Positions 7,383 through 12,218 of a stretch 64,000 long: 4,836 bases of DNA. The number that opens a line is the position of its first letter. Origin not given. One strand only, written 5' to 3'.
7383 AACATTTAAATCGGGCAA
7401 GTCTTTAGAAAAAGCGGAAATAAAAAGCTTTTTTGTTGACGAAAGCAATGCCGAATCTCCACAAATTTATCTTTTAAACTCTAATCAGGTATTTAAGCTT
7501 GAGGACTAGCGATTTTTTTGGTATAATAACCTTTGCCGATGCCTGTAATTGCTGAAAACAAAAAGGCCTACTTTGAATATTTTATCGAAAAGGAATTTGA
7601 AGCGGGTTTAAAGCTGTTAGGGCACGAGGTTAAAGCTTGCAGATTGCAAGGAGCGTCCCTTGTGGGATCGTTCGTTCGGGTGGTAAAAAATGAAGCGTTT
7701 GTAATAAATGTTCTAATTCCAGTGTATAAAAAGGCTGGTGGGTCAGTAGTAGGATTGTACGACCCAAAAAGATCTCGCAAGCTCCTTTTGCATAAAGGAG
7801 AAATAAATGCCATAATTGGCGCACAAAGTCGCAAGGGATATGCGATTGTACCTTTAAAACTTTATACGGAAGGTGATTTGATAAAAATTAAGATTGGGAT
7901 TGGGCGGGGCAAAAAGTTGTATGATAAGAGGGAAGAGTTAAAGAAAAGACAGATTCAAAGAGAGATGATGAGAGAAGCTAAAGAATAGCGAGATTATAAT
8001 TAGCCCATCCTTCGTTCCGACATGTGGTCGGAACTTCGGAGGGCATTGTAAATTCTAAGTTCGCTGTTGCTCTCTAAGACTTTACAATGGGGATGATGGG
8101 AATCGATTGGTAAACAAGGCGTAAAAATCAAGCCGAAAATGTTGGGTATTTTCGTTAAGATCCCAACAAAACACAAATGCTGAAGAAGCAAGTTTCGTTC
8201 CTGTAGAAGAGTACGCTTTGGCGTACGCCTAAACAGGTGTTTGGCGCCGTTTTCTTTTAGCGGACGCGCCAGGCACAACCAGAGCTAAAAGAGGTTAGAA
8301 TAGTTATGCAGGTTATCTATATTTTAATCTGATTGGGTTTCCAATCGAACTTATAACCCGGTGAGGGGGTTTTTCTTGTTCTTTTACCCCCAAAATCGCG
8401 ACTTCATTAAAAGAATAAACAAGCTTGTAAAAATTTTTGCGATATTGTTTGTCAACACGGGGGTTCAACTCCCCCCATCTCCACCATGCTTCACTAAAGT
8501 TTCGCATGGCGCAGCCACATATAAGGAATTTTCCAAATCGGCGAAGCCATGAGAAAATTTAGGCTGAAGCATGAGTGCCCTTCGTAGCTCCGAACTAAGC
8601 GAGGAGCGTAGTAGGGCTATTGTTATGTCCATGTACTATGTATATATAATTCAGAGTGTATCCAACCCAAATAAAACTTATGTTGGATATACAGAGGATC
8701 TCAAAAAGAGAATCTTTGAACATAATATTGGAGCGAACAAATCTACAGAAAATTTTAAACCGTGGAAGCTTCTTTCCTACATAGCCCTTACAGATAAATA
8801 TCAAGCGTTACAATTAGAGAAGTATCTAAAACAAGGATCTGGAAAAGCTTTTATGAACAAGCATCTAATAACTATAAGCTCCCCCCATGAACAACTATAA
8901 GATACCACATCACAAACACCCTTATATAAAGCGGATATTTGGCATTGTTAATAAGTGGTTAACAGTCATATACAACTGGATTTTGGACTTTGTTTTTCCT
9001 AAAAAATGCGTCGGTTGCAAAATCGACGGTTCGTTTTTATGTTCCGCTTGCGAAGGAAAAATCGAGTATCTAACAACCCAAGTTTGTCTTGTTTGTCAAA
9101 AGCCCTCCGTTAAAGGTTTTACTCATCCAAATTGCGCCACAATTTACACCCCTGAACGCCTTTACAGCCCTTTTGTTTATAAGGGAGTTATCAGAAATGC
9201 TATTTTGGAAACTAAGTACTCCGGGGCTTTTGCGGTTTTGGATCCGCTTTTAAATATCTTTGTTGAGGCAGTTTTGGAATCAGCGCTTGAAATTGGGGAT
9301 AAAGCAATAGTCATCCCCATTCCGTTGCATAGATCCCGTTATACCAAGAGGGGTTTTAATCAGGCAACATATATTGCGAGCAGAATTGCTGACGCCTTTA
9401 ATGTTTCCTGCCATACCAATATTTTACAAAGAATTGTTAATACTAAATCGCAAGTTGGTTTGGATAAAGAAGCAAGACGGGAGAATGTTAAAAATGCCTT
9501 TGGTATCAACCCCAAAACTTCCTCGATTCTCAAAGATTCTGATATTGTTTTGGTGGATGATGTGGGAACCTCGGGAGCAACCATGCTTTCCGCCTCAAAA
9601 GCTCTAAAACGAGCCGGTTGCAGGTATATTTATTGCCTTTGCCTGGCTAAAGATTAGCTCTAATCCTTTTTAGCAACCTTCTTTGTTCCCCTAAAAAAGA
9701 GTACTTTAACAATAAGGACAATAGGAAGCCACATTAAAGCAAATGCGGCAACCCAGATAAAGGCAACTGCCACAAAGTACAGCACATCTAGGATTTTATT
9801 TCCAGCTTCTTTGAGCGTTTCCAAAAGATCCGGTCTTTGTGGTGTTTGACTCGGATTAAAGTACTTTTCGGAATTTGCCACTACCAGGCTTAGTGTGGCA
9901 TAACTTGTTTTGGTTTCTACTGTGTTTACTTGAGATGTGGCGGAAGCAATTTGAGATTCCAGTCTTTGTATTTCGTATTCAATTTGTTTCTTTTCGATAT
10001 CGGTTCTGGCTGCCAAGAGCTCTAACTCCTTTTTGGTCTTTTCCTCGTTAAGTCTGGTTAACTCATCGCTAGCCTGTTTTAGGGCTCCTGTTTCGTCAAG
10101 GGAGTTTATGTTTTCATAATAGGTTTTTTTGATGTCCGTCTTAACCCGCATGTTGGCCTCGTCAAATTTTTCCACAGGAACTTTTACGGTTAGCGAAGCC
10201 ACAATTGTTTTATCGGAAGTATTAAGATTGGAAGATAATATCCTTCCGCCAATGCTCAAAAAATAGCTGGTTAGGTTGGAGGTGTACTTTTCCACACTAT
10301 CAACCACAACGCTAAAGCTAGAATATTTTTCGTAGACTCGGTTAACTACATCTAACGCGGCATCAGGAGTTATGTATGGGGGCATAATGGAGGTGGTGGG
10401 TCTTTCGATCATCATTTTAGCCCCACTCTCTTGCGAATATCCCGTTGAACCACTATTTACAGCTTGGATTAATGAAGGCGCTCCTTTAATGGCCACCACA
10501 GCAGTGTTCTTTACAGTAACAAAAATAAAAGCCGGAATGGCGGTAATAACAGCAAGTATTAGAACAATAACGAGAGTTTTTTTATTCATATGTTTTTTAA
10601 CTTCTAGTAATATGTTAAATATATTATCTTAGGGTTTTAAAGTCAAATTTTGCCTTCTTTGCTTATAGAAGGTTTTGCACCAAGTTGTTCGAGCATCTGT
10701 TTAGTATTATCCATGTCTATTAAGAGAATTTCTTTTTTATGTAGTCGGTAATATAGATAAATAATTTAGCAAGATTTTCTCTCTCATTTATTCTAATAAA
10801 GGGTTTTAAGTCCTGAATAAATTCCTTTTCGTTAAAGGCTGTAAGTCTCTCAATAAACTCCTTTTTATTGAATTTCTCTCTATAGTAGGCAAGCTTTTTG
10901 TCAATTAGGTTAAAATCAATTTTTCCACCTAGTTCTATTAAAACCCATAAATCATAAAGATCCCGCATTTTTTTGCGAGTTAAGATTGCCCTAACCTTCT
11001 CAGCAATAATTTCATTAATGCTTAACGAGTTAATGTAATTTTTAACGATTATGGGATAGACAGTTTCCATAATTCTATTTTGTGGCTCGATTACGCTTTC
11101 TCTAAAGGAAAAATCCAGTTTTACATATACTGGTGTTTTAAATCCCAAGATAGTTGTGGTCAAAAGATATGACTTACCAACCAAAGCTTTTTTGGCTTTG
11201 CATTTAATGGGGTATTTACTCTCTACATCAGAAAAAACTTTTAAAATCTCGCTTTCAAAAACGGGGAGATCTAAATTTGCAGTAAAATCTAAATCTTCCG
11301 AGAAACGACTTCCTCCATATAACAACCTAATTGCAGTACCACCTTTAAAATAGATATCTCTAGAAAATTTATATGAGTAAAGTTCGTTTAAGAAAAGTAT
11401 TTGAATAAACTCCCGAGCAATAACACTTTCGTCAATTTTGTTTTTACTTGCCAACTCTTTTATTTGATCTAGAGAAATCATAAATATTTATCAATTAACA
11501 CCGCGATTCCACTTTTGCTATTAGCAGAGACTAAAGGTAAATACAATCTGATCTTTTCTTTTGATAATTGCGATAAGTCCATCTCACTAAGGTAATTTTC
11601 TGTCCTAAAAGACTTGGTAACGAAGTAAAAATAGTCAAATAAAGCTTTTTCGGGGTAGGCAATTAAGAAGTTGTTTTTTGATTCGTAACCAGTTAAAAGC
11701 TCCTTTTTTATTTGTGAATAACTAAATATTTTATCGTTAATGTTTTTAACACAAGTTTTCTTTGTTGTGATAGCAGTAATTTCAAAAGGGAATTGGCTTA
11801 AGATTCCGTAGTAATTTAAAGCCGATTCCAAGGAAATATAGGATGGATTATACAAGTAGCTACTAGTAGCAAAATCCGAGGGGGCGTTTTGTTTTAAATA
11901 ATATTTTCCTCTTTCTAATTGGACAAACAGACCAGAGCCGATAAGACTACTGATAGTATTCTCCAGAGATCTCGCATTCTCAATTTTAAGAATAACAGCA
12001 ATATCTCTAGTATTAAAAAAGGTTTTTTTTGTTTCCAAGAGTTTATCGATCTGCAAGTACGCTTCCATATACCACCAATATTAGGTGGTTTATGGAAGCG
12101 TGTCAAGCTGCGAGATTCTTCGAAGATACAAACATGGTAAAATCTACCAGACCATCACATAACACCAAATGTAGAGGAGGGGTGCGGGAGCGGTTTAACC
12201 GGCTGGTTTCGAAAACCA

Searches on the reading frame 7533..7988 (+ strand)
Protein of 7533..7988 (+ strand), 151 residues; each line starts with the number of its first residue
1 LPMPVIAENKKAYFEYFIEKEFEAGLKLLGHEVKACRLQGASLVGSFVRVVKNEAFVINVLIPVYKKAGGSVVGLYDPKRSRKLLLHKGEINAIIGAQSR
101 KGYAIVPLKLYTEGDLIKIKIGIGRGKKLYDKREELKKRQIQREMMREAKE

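Call 30: search_protein_families(library=pfam, proteins=[window:7533-7988:+], max_evalue=0.001)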
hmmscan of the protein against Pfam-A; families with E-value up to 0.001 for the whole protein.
window:7533-7988:+ (151 aa): 1 family
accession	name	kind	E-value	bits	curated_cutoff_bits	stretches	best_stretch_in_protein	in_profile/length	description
PF01668.23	SmpB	-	6.6e-49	166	27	1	6-150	1-142/143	SmpB protein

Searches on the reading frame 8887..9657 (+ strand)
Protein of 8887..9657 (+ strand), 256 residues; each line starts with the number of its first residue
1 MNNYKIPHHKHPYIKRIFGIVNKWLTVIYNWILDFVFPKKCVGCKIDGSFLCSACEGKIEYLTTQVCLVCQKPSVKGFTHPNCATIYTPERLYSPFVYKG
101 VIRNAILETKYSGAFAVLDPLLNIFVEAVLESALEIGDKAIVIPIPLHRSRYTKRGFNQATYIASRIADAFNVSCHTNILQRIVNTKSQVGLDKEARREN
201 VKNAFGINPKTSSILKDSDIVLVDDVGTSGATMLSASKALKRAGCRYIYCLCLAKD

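Call 30: search_protein_families(library=pfam, proteins=[window:8887-9657:+], max_evalue=0.001)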
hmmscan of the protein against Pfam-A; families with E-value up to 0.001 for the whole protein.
window:8887-9657:+ (256 aa): 2 families
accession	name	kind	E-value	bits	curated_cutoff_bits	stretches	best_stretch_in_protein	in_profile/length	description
PF18912.6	DZR_2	-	4.9e-08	33.1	27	1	32-83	1-55/56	Double zinc ribbon domain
PF00156.33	Pribosyltran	-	1.3e-07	31.5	26.3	1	163-254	43-124/158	Phosphoribosyl transferase domain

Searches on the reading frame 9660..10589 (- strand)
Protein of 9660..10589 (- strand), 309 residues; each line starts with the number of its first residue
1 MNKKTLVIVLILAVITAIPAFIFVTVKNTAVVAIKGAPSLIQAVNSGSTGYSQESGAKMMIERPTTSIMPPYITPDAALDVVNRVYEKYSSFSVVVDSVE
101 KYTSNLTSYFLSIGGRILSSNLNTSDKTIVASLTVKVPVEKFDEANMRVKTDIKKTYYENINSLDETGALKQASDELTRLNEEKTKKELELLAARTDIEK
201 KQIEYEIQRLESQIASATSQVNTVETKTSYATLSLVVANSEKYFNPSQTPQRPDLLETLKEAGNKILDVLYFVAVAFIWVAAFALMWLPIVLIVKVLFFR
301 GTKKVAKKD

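Call 30: search_protein_families(library=pfam, proteins=[window:9660-10589:-], max_evalue=0.001)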
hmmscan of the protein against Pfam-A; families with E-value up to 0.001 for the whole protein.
window:9660-10589:- (309 aa): 1 family
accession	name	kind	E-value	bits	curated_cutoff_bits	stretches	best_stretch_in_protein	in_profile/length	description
PF14257.11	DUF4349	-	5.4e-21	75.4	27.7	1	91-294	8-211/213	Domain of unknown function (DUF4349)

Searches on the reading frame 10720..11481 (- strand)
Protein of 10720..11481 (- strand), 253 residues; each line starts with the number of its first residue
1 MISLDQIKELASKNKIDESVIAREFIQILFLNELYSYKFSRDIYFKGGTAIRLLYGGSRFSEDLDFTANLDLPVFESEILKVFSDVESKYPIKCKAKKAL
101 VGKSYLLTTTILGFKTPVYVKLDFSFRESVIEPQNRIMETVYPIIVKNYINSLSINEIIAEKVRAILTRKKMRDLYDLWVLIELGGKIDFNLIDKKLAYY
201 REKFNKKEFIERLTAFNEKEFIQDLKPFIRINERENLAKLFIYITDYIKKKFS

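Call 30: search_protein_families(library=pfam, proteins=[window:10720-11481:-], max_evalue=0.001)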
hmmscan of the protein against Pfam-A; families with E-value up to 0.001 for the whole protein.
window:10720-11481:- (253 aa): 1 family
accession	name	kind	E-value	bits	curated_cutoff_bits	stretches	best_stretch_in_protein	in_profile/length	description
PF08843.17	AbiEii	-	8.6e-32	111.4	22.5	1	34-224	6-215/238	Nucleotidyl transferase AbiEii toxin, Type IV TA system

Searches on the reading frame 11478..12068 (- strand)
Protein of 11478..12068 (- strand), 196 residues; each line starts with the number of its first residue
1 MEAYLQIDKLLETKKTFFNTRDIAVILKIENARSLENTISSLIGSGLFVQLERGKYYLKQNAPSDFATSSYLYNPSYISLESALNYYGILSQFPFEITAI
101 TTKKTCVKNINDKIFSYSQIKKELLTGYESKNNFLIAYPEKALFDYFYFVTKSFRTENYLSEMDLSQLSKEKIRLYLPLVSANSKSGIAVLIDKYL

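Call 30: search_protein_families(library=pfam, proteins=[window:11478-12068:-], max_evalue=0.001)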
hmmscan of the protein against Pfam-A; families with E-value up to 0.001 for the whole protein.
window:11478-12068:- (196 aa): 1 family
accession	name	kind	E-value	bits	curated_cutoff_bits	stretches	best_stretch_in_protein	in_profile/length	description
PF13338.12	AbiEi_4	-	0.0002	21.9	25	1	6-58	2-48/49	Transcriptional regulator, AbiEi antitoxin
